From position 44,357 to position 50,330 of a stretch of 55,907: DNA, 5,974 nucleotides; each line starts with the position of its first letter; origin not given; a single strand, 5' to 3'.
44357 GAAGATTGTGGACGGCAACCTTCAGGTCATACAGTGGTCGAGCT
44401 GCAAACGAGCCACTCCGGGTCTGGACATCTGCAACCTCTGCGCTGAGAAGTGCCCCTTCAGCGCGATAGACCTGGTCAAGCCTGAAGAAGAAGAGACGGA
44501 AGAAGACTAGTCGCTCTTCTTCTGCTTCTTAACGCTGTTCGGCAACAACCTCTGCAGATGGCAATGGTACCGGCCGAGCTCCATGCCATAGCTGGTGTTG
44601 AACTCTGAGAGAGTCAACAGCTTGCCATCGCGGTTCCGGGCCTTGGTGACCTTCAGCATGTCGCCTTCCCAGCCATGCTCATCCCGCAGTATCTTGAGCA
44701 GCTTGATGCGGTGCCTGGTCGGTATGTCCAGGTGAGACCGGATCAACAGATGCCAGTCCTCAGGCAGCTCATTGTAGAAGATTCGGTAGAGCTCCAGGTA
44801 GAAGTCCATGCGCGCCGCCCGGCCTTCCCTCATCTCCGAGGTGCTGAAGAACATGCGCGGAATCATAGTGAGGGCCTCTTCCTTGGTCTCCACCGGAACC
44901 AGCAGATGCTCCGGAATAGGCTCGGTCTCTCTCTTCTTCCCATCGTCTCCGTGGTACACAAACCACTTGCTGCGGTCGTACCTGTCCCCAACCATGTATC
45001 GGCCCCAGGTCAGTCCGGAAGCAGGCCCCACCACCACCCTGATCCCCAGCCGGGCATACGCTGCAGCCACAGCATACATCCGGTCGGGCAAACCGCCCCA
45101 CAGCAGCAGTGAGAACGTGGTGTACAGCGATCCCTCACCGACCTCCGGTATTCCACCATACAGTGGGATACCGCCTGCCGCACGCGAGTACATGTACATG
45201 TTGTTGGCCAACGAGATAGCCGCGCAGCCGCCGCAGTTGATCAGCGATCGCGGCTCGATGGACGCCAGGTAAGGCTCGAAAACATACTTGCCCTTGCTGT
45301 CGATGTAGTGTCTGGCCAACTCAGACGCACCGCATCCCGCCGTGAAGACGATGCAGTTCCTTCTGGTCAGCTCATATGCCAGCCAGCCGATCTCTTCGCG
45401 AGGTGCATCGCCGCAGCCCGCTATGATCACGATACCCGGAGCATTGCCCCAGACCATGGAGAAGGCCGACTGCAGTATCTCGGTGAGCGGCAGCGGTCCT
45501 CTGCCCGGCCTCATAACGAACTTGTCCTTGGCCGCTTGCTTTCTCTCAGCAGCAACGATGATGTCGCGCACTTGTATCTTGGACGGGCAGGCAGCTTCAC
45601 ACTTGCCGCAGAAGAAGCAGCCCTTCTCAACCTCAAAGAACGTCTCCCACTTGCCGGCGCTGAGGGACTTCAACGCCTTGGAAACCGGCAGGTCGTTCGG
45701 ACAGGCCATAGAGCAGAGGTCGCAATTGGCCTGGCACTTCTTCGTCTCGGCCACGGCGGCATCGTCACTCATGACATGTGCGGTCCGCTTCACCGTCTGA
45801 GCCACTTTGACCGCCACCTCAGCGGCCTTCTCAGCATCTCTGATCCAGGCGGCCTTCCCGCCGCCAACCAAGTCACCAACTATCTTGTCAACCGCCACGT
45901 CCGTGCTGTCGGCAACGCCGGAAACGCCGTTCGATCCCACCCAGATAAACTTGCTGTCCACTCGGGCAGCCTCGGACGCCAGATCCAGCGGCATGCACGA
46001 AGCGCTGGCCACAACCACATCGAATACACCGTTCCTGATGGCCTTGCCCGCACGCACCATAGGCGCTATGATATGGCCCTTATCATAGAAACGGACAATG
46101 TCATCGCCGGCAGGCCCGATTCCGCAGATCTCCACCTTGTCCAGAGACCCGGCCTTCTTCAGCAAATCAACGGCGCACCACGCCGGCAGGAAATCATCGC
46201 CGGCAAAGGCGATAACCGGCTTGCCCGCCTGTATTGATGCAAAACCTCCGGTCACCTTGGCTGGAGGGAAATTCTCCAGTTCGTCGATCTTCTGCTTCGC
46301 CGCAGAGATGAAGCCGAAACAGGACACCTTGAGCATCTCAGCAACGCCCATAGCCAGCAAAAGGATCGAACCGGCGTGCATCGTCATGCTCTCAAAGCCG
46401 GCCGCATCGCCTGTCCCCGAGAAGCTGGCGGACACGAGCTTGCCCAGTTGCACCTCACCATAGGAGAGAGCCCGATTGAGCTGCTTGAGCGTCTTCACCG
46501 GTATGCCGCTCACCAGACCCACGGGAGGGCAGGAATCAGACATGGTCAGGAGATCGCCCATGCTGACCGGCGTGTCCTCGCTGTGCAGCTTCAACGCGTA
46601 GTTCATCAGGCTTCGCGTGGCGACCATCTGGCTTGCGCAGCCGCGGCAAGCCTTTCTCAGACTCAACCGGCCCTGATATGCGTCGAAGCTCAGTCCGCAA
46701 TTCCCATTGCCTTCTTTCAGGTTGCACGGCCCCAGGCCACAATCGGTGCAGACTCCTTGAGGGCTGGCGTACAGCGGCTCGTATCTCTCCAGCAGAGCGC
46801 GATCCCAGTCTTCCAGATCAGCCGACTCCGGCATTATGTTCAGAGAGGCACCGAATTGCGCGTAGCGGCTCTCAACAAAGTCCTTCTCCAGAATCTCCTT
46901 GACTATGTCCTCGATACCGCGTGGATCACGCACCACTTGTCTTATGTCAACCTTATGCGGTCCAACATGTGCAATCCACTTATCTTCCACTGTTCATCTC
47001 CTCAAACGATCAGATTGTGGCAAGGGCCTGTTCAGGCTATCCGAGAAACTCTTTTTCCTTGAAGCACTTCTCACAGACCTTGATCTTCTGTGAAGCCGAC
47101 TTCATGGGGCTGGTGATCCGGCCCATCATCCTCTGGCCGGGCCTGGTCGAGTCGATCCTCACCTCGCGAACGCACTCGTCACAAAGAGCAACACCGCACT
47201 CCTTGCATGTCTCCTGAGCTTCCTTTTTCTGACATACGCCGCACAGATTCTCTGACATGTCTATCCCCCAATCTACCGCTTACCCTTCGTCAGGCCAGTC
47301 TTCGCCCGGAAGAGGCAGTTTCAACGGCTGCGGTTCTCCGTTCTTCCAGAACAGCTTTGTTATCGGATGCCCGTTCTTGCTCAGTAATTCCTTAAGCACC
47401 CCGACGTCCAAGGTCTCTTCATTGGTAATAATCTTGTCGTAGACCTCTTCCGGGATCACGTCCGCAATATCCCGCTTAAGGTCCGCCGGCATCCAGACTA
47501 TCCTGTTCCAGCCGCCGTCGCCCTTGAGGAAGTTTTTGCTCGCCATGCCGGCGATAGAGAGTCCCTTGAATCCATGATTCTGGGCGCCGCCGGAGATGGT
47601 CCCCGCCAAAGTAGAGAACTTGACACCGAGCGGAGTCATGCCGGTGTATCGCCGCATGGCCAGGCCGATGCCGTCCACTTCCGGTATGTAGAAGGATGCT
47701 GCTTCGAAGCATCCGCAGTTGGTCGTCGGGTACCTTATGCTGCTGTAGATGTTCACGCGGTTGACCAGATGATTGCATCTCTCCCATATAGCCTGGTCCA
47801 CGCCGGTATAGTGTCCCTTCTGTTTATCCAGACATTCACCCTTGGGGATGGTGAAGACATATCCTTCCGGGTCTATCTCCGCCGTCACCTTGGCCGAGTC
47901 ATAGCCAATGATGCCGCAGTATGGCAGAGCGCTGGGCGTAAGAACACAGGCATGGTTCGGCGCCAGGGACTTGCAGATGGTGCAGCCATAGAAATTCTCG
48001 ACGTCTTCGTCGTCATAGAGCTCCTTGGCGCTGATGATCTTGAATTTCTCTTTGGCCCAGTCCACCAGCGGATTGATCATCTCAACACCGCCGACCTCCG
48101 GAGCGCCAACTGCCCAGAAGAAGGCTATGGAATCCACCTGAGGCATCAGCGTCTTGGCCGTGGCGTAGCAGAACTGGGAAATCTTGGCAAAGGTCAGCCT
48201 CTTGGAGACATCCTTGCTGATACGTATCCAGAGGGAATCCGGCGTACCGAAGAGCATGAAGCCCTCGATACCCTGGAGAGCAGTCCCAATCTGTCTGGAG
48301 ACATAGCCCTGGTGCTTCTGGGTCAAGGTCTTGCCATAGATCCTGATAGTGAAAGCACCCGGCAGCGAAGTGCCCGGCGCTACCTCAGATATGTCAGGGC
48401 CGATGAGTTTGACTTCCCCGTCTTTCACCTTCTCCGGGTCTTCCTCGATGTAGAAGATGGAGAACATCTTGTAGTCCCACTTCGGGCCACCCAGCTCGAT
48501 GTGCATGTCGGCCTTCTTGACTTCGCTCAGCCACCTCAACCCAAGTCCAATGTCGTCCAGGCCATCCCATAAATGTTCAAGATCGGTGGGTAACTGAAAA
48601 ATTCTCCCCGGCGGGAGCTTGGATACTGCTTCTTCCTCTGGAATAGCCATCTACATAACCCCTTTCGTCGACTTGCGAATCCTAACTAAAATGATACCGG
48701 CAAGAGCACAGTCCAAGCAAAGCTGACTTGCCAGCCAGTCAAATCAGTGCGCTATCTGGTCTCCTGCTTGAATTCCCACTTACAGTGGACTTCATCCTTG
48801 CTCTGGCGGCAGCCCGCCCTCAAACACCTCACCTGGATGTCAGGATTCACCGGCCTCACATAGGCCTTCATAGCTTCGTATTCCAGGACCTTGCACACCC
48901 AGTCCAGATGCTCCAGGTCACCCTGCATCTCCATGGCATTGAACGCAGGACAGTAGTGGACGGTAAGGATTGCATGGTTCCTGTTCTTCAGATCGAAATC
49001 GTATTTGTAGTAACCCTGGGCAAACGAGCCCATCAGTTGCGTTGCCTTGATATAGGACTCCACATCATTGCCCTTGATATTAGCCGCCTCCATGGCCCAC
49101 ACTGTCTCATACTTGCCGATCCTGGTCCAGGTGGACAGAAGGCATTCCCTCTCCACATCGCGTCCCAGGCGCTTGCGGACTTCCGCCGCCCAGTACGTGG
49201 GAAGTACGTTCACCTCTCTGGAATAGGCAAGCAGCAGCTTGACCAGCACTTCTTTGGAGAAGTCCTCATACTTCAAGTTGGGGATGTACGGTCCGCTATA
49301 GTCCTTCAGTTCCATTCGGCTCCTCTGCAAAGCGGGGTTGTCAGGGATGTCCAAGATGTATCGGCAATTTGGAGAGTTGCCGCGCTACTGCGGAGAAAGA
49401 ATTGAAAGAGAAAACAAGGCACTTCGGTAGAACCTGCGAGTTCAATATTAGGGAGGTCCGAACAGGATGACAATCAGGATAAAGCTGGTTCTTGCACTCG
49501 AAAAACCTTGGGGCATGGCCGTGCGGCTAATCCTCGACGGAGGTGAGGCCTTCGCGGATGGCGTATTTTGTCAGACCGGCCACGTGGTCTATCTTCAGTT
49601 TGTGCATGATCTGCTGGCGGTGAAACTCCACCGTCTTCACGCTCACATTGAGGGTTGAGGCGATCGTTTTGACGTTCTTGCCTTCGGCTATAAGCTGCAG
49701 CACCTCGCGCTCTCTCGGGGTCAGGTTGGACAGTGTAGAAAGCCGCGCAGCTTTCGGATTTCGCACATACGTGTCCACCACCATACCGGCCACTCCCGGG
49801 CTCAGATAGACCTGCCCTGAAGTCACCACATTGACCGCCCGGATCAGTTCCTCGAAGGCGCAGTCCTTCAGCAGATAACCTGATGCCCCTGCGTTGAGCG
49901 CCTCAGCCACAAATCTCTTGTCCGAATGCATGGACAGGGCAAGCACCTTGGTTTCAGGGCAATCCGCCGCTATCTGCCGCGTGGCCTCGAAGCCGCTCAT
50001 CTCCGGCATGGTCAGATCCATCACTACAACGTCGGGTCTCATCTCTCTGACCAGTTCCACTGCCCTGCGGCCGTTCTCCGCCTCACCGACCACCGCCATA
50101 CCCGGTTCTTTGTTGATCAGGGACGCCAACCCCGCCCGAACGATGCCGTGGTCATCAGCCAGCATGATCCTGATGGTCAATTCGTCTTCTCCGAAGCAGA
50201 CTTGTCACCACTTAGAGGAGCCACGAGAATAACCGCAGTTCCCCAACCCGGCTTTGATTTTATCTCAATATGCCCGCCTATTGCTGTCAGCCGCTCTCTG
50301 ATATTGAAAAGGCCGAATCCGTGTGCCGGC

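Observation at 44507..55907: Two diverged paralogous archaeal-type CODH/ACS modules (cdhC - small Zn-ribbon ORF - cdhA) in a bacterial genome; no epsilon, gamma or delta subunits in view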

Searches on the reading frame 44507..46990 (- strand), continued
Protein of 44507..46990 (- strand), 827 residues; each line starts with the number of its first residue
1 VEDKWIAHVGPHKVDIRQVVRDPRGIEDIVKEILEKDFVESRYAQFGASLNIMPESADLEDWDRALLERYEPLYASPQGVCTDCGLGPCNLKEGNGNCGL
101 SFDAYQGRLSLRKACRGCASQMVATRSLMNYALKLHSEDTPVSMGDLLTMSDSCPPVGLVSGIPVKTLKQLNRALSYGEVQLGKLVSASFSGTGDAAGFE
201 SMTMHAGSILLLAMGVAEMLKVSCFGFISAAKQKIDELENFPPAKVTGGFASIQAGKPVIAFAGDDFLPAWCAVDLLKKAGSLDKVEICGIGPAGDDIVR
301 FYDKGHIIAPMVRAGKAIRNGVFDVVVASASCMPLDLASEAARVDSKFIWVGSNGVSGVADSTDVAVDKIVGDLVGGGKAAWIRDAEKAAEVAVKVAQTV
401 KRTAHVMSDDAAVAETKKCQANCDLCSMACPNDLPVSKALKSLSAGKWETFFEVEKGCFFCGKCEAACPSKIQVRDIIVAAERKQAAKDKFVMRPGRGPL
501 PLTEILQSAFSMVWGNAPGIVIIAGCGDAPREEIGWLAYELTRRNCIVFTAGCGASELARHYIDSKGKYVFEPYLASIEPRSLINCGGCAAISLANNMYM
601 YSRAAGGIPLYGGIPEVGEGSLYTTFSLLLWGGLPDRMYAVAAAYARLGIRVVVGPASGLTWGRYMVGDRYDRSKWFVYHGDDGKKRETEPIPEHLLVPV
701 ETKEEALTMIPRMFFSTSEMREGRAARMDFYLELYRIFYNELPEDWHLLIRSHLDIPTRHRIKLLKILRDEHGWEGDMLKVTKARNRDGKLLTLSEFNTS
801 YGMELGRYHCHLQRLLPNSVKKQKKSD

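Call 92: list_cluster_members(proteins=[L031:8230-10722:+, L038:325-2817:+])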
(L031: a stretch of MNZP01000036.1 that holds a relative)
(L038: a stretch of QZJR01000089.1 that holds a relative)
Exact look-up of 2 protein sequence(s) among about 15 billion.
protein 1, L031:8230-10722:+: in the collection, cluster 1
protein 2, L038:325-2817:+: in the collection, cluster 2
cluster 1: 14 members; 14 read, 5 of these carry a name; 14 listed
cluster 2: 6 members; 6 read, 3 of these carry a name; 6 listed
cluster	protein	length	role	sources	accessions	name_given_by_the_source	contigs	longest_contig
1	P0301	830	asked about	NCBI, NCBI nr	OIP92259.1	MAG: hypothetical protein AUK24_01785 [Syntrophaceae bacterium CG2_30_49_12]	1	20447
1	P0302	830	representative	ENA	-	-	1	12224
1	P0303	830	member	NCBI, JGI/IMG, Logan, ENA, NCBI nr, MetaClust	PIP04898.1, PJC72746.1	MAG: hypothetical protein CO012_11400 [Syntrophobacterales bacterium ... | MAG: hypothetical protein COX52_14920 [Syntrophobacterales bacterium ... | \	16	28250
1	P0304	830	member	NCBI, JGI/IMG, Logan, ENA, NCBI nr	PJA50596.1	MAG: hypothetical protein CO171_00850 [Syntrophobacterales bacterium ...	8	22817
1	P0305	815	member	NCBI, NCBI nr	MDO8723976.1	MAG: hypothetical protein Q7J31_17375, partial [Syntrophales bacterium] | hypothetical protein [Syntrophales bacterium]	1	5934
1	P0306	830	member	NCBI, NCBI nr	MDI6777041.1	MAG: hypothetical protein QMD03_07365 [Syntrophales bacterium] | hypothetical protein [Syntrophales bacterium]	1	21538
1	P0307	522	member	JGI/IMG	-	-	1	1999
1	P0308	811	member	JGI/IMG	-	-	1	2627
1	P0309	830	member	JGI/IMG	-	-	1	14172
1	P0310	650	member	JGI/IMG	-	-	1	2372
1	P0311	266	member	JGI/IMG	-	-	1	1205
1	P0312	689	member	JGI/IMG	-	-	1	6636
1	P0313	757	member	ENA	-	-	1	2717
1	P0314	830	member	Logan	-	-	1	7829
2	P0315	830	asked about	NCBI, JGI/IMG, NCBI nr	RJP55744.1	MAG: hypothetical protein C4549_07765 [Deltaproteobacteria bacterium] | acetyl-CoA decarbonylase/synthase complex subunit alpha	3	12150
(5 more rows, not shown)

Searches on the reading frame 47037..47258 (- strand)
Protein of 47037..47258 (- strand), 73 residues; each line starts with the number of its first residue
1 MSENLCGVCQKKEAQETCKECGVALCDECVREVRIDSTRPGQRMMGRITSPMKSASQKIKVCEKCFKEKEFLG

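Call 3: search_protein_families(library=pfam, proteins=[window:47037-47258:-], max_evalue=0.01)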
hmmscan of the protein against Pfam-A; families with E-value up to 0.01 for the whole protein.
window:47037-47258:- (73 aa): 5 families
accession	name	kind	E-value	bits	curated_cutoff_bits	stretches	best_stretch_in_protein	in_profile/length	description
PF22586.1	ANCHR-like_BBOX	-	1.6e-05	25.4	27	1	5-34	1-29/39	ANCHR-like B-box zinc-binding domain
PF00643.29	zf-B_box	-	0.00021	21.8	24.1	1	3-31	3-31/42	B-box zinc finger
PF01363.27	FYVE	-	0.00023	21.6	27.8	1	6-68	11-64/67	FYVE zinc finger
PF13920.12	zf-C3HC4_3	-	0.0018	18.5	27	1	3-34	2-34/49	Zinc finger, C3HC4 type (RING finger)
PF04438.22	zf-HIT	-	0.0023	18.1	24.7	1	3-26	2-24/30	HIT zinc finger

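Call 4: search_protein_families(library=ncbifam, proteins=[window:47037-47258:-], max_evalue=0.01)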
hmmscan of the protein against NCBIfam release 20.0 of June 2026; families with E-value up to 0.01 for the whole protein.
window:47037-47258:- (73 aa): 0 families

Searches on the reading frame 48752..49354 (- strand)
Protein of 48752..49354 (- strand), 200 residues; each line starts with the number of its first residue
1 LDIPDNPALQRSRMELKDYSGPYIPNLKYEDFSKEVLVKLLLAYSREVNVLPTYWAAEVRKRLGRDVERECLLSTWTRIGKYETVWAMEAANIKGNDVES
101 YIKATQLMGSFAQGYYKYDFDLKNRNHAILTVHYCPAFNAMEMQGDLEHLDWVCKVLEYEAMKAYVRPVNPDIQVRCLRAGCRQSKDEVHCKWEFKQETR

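Call 3: search_protein_families(library=pfam, proteins=[window:48752-49354:-], max_evalue=0.01)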
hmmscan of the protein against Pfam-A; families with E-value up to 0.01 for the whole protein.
window:48752-49354:- (200 aa): 2 families
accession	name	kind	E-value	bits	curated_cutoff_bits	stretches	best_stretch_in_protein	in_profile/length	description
PF19620.4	DUF6125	-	0.00015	22.2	27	1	31-195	2-162/164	Family of unknown function (DUF6125)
PF14196.11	ATC_hydrolase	-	0.0016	19.7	28.1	1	51-163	9-120/145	L-2-amino-thiazoline-4-carboxylic acid hydrolase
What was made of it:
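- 48752..49354 (-): 200-aa DUF6125-like ORF upstream of BETA1. A recurrent neighbour of these modules in related Dehalococcoidia loci. Weak PF19620 hit (call 3).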

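Call 4: search_protein_families(library=ncbifam, proteins=[window:48752-49354:-], max_evalue=0.01)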
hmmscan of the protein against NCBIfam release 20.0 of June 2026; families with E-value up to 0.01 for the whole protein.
window:48752-49354:- (200 aa): 0 families

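Call 57: search_protein_families(library=ncbifam, proteins=[window:48752-49354:-], max_evalue=0.001)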
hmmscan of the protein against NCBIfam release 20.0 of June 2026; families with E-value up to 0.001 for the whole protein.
window:48752-49354:- (200 aa): 0 families

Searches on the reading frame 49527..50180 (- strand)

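Call 57: search_protein_families(library=ncbifam, proteins=[window:49527-50180:-], max_evalue=0.001)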
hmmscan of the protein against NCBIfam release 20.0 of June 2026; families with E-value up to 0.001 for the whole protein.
window:49527-50180:- (217 aa): 105 families (the best 25 are shown)
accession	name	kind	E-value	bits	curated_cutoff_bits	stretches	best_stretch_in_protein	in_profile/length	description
NF052445.1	RespRegMctR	equivalog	1.1e-59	201.3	300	1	3-212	2-204/205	two-component system response regulator MctR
NF007018.1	PRK09483.1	equivalog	5.9e-51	173.2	280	1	3-216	2-212/217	UvrY/SirA/GacA family response regulator transcription factor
NF011896.0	PRK15369.1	equivalog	6.7e-47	159.8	242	1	2-212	3-209/211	two component system response regulator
NF007935.0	PRK10651.1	equivalog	6.8e-47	159.4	250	1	3-197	7-200/216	two-component system response regulator NarL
NF047785.1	respo_reg_MadR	equivalog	1.8e-44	151.6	300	1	3-212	1-208/209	MadR family response regulator transcription factor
NF007685.0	PRK10360.1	equivalog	1.5e-36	126.1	258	1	3-201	2-186/196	response regulator transcription factor UhpA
NF007708.0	PRK10403.1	equivalog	6.8e-34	117.2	343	1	3-198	7-199/215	nitrate/nitrite response regulator protein NarP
NF007403.0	PRK09935.1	equivalog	6.4e-27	94.5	271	1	5-208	6-205/210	fimbria biosynthesis transcriptional regulator FimZ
NF001965.0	PRK00742.1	subfamily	2.5e-25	89.5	293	1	1-106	2-108/357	chemotaxis-specific protein-glutamate methyltransferase CheB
NF007419.0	PRK09958.1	equivalog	1.8e-24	86.5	251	1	6-210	4-201/204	acid-sensing system DNA-binding response regulator EvgA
NF006900.1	PRK09390.1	equivalog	9e-24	84.1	255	1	5-210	7-200/203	response regulator FixJ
NF041830.1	RR_TF_ErdR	exception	1.8e-22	80.1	390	1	4-197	3-195/213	response regulator transcription factor ErdR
NF008098.0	PRK10840.1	equivalog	1.8e-21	76.6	235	1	3-206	4-204/216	response regulator transcription factor RcsB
NF041367.1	CheY_Halo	equivalog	5.8e-21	75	200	1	5-118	1-112/114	chemotaxis protein CheY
NF009206.0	PRK12555.1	subfamily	1.2e-19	70.5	342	1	3-99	1-98/340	chemotaxis-specific protein-glutamate methyltransferase CheB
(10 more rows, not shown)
